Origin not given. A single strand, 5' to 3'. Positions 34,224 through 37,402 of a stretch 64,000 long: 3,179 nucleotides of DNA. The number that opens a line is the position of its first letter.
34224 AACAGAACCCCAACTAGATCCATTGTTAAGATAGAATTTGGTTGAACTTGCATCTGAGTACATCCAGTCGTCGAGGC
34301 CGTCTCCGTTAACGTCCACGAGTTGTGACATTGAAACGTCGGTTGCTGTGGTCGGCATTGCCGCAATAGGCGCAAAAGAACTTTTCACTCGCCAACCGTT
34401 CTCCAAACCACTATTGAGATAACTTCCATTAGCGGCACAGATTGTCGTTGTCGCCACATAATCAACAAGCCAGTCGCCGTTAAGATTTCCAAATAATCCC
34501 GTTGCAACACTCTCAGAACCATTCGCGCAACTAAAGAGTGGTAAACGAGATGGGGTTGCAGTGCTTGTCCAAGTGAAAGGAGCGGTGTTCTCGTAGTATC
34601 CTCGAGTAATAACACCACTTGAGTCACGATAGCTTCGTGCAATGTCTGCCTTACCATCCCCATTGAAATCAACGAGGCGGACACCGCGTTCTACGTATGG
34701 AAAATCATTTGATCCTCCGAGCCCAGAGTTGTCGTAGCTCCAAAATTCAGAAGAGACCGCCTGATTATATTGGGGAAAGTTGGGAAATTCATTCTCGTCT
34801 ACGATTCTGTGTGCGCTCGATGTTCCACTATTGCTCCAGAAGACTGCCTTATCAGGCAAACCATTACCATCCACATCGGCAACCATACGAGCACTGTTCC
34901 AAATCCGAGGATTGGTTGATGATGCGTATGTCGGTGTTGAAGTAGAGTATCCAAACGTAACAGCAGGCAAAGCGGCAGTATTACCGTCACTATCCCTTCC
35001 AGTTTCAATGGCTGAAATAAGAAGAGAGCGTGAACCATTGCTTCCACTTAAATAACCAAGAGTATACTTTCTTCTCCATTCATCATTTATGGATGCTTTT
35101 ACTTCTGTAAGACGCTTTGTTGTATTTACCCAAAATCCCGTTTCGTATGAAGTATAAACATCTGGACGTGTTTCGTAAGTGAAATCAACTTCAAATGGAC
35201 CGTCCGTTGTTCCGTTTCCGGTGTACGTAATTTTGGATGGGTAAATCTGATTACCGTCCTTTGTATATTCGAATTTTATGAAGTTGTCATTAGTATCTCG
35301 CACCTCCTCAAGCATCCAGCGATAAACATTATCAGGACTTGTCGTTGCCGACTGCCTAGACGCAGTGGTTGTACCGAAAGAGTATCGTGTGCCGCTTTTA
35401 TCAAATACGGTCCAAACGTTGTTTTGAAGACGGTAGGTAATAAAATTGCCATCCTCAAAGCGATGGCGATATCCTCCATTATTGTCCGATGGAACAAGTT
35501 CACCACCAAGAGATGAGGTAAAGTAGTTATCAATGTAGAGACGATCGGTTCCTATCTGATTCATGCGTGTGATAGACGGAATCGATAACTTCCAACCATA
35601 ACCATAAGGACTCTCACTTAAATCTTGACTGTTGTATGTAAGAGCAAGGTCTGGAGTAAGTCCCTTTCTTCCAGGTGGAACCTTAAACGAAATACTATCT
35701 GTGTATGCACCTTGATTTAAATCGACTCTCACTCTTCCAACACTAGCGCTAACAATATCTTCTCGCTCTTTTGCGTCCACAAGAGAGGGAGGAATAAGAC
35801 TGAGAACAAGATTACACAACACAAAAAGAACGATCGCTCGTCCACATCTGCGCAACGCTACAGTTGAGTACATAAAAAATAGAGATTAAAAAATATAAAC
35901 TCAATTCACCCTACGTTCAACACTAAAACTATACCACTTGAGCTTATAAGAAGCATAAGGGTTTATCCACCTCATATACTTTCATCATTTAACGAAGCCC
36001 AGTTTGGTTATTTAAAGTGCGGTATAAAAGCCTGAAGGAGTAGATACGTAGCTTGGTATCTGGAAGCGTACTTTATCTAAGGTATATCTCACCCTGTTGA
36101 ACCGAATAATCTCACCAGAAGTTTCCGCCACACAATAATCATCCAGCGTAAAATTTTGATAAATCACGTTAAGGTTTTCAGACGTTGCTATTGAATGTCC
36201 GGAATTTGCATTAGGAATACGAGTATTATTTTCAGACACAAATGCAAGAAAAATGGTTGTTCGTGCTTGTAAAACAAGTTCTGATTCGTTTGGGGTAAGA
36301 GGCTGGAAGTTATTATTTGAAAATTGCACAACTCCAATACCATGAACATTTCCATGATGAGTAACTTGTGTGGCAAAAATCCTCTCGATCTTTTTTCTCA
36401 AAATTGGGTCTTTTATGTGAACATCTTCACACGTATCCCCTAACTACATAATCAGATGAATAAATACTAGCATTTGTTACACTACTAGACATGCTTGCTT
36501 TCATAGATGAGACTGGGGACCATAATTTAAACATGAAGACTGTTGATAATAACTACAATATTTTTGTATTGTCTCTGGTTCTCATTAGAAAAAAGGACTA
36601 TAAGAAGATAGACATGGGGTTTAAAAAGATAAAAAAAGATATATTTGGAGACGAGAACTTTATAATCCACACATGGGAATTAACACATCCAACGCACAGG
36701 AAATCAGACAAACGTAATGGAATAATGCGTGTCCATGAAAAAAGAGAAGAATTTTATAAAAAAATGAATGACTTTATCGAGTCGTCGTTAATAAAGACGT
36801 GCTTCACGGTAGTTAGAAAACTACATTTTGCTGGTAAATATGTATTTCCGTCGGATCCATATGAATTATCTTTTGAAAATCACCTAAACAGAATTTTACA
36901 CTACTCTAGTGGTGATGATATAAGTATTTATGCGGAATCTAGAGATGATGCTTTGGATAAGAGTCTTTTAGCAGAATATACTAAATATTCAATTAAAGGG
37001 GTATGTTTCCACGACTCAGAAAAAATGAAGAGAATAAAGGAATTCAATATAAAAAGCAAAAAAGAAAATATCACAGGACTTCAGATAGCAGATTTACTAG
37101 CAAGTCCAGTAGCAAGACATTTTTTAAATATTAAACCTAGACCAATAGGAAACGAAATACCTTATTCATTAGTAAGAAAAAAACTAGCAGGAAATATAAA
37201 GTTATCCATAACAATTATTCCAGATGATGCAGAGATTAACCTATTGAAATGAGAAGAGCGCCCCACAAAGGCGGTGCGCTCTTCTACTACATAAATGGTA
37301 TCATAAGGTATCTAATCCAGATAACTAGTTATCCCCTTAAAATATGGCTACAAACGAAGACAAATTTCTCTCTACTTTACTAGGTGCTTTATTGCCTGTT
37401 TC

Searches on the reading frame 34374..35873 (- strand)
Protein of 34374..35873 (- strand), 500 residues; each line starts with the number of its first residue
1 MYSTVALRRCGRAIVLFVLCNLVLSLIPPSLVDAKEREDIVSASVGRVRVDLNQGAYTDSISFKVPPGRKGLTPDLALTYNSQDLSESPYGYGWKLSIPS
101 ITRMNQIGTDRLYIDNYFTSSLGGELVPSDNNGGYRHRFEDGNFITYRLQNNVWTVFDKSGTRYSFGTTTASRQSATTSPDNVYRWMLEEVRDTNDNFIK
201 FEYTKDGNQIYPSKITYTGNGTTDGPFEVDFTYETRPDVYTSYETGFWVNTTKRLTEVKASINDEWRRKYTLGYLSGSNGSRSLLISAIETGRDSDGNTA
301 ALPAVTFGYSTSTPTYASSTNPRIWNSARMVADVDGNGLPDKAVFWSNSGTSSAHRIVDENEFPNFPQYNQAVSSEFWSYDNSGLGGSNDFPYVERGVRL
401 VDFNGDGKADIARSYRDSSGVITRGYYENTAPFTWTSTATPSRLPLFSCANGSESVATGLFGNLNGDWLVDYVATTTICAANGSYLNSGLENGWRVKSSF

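Call 69: find_related_loci(query=window:34374-35873:-, collection=metagenome_contigs, flank=10000)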
Query window:34374-35873:- (500 aa) in metagenome_contigs; peptide patterns used: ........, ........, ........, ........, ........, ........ (x = any residue, [..] = any of these).
88 stretches matched a pattern, but none encodes a relative of the query by tblastn (E <= 1e-3).

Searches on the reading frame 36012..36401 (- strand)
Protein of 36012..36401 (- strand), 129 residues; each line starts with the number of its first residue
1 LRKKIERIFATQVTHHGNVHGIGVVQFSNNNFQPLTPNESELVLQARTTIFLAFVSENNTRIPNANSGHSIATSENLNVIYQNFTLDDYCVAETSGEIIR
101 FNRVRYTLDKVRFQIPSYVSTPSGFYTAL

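Call 6: search_protein_families(library=pfam, proteins=[window:36012-36401:-], max_evalue=0.01)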
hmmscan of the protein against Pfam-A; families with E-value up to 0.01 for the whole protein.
window:36012-36401:- (129 aa): 0 families

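Call 7: search_protein_families(library=padloc, proteins=[window:36012-36401:-], max_evalue=0.01)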
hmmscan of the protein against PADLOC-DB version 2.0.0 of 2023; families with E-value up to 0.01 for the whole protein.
window:36012-36401:- (129 aa): 0 families

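Call 55: search_protein_families(library=phrogs, proteins=[window:36012-36401:-], max_evalue=0.01)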
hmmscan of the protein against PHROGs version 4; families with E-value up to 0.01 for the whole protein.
window:36012-36401:- (129 aa): 0 families

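Call 56: search_protein_families(library=ncbifam, proteins=[window:36012-36401:-], max_evalue=0.01)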
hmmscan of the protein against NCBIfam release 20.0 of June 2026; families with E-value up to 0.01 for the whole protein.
window:36012-36401:- (129 aa): 0 families

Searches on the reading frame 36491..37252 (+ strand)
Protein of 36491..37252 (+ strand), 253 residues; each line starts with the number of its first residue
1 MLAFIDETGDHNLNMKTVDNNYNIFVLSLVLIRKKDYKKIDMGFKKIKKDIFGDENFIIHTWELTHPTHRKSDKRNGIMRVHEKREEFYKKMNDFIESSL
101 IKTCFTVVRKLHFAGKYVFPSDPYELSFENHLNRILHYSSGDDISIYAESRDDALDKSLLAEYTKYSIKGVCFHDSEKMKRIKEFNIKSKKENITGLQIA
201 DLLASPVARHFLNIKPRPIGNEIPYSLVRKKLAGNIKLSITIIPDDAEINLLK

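Call 6: search_protein_families(library=pfam, proteins=[window:36491-37252:+], max_evalue=0.01)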
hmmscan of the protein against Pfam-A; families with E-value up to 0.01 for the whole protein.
window:36491-37252:+ (253 aa): 1 family
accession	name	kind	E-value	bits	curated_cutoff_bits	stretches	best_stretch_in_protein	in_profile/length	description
PF12686.12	DUF3800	-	1.1e-13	52.6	21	1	2-210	1-149/149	Protein of unknown function (DUF3800)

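Call 7: search_protein_families(library=padloc, proteins=[window:36491-37252:+], max_evalue=0.01)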
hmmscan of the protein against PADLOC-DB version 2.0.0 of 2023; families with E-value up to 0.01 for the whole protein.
window:36491-37252:+ (253 aa): 0 families

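Call 55: search_protein_families(library=phrogs, proteins=[window:36491-37252:+], max_evalue=0.01)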
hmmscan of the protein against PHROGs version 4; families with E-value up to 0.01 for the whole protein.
window:36491-37252:+ (253 aa): 0 families

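Call 56: search_protein_families(library=ncbifam, proteins=[window:36491-37252:+], max_evalue=0.01)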
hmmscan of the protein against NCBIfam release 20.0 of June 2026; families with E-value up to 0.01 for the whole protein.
window:36491-37252:+ (253 aa): 0 families

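Call 84: find_homologous_proteins(query=window:36491-37252:+, max_evalue=0.00001)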
Query window:36491-37252:+ (253 aa): 32 proteins with E <= 0.00001 among 640 candidates.
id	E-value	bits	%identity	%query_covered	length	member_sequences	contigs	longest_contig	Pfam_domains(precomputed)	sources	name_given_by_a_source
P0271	4.4e-154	529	100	94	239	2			PF12686.13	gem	-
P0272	4.2e-90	319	60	97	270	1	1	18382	PF12686.13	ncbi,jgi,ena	ncbi:MAG: DUF3800 domain-containing protein [Candidatus Paceibacterota bacterium]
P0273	2.8e-85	304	58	96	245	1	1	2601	PF12686.13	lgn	-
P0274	3.0e-85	304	59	96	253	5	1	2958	PF12686.13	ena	-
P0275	4.2e-85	303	58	96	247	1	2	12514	PF12686.13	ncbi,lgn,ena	-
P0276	6.6e-85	302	59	96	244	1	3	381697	PF12686.13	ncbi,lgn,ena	ncbi:MAG: DUF3800 domain-containing protein [Patescibacteria group bacterium]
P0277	4.1e-82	293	56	96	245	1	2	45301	PF12686.13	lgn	-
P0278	5.0e-77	277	52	96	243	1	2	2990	PF12686.13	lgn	-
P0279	5.1e-76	273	53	96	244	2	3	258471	PF12686.13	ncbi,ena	ncbi:MAG: DUF3800 domain-containing protein [Patescibacteria group bacterium]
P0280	1.6e-29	121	37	95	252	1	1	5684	PF12686.13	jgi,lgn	-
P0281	5.8e-23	100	34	91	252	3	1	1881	PF12686.13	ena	-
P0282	3.4e-22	97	34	91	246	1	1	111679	PF12686.13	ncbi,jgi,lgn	ncbi:MAG: DUF3800 domain-containing protein [Phycisphaerae bacterium]|jgi:hypothetical protein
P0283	2.7e-21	94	32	90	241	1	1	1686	PF12686.13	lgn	-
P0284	7.0e-21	93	33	91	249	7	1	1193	PF12686.13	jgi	-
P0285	1.5e-20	92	31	92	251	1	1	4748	PF12686.13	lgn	-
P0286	1.8e-20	91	32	92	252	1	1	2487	PF12686.13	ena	-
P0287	1.9e-20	91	33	91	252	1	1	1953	PF12686.13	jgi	jgi:hypothetical protein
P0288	2.0e-20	91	33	91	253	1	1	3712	PF12686.13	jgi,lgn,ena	jgi:hypothetical protein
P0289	2.2e-20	91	32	92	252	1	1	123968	PF12686.13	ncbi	ncbi:MAG: DUF3800 domain-containing protein [Candidatus Paceibacterota bacterium]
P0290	2.8e-20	91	33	92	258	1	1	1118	PF12686.13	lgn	-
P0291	4.3e-20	90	32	94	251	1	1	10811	PF12686.13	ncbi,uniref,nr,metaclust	ncbi:hypothetical protein A2165_02455 [Candidatus Curtissbacteria bacterium RBG_13_40_7]|uniref:3-de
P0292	7.5e-20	89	31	91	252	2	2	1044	PF12686.13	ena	-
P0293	1.3e-19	89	33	92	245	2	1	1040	PF12686.13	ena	-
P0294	1.4e-19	89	32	91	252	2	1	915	PF12686.13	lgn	-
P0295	1.6e-19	88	33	91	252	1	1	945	PF12686.13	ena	-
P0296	1.9e-19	88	33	91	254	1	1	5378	PF12686.13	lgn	-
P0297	3.8e-18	84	32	85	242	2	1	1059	PF12686.13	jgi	jgi:hypothetical protein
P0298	2.2e-17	81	31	83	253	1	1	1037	PF12686.13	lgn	-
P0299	4.3e-17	80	31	91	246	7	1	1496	PF12686.13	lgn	-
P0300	5.0e-17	80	31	92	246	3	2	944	PF12686.13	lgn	-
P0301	3.2e-16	78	30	92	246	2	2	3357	PF12686.13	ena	-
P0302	2.9e-12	65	29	84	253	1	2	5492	PF12686.13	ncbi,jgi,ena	-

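Call 85: find_encoding_contigs(protein=P0276, flank=10000, max_places=1)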
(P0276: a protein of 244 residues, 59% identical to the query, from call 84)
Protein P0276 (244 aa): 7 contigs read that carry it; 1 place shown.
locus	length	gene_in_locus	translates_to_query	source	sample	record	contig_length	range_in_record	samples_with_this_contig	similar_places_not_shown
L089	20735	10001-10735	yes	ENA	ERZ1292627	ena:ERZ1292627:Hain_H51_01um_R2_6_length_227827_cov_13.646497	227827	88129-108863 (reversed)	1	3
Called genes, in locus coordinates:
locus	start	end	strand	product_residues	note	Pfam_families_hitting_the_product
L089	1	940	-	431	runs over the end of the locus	PF01547:SBP_bac_1, PF13416:SBP_bac_8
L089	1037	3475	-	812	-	PF00521:DNA_topoisoIV, PF03989:DNA_gyraseA_C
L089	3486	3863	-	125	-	-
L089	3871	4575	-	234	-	PF13483:Lactamase_B_3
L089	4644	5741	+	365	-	PF23459:S1_RRP5 (faint), PF21710:Spt6_S1 (faint), PF00575:S1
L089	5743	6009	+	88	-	PF00312:Ribosomal_S15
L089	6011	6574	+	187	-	PF01936:NYN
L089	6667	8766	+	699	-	PF01138:RNase_PH, PF03725:RNase_PH_C (faint), PF03726:PNPase (weak), PF01138:RNase_PH, PF00013:KH_1 (weak), PF00575:S1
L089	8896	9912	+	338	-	-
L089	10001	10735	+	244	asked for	PF12686:DUF3800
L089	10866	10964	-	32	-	-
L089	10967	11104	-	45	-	-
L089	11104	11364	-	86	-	PF05901:Excalibur (weak)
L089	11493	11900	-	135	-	-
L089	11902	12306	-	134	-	PF13828:DUF4190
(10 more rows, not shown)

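Call 86: find_encoding_contigs(protein=P0279, flank=10000, max_places=1)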
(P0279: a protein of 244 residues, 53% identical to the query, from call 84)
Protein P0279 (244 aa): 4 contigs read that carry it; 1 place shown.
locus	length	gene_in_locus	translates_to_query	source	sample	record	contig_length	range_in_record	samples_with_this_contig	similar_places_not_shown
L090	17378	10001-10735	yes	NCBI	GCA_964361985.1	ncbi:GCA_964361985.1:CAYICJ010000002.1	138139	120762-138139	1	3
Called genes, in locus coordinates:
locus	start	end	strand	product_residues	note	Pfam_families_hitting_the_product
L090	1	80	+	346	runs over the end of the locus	PF00044:Gp_dh_N, PF02800:Gp_dh_C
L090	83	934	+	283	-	-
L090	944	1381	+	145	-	PF02502:LacAB_rpiB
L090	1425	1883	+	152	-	PF00293:NUDIX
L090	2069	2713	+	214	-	PF00834:Ribul_P_3_epim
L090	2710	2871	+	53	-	PF07235:DUF1427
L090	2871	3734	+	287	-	PF13292:DXP_synthase_N, PF00456:Transketolase_N, PF00676:E1_dh (weak)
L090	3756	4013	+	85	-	-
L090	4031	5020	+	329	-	PF02779:Transket_pyr, PF02780:Transketolase_C, PF22613:Transketolase_C_1 (weak)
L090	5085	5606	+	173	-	-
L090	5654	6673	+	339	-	PF00294:PfkB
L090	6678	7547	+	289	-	PF01116:F_bP_aldolase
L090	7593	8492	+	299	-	PF02219:MTHFR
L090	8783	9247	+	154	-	PF13302:Acetyltransf_3 (weak), PF13420:Acetyltransf_4 (weak), PF00583:Acetyltransf_1, PF13673:Acetyltransf_10, PF13508:Acetyltransf_7, PF08445:FR47 (weak)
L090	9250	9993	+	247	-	-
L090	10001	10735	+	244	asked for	PF12686:DUF3800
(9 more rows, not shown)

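Call 87: find_encoding_contigs(protein=P0272, flank=10000, max_places=1)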
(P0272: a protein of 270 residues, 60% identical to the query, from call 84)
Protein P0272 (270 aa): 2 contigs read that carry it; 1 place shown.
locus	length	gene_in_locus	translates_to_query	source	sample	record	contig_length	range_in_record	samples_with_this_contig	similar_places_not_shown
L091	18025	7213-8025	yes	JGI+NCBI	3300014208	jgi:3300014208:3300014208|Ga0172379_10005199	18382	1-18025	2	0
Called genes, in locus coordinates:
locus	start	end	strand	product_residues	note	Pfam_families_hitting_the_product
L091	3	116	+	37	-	?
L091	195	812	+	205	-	-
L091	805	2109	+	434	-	PF08843:AbiEii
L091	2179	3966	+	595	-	PF01368:DHH, PF02272:DHHA1 (weak), PF17768:RecJ_OB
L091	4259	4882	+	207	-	-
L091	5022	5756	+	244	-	PF00075:RNase_H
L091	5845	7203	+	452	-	PF13567:DUF4131, PF03772:Competence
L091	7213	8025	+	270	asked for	PF12686:DUF3800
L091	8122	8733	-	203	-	PF02777:Sod_Fe_C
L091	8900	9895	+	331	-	-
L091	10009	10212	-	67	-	PF00830:Ribosomal_L28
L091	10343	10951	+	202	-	PF02163:Peptidase_M50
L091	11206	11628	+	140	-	PF00164:Ribosom_S12_S23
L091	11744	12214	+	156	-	PF00177:Ribosomal_S7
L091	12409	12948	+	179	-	PF10543:ORF6N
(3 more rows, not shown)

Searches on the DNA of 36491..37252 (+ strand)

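Call 88: search_rna_families(sources=[L089, L090, L091], threshold=evalue, max_evalue=0.1)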
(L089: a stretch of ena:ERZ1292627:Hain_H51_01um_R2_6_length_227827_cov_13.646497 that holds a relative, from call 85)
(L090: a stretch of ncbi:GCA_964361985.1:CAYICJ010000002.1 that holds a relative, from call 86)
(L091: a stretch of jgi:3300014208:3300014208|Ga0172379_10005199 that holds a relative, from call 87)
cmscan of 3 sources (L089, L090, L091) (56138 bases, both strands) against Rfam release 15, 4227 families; matches with E-value up to 0.1: 4.
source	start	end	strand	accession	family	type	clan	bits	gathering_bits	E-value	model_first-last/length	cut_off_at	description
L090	16930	17378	+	RF00177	SSU_rRNA_bacteria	Gene; rRNA;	CL00111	383.4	50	2.1e-118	1-437/1533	3'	Bacterial small subunit ribosomal RNA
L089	976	1047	-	RF02083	OrzO-P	Gene; antitoxin;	-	35.1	60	0.072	1-76/76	no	OrzO-P RNA antitoxin family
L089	9908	9979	+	RF01770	rimP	Cis-reg; leader;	-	35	47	0.056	1-102/102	no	Gammaprotebacteria rimP leader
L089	9937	9994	-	RF00512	Leu_leader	Cis-reg; leader;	-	28.4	50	0.079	1-148/148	no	Leucine operon leader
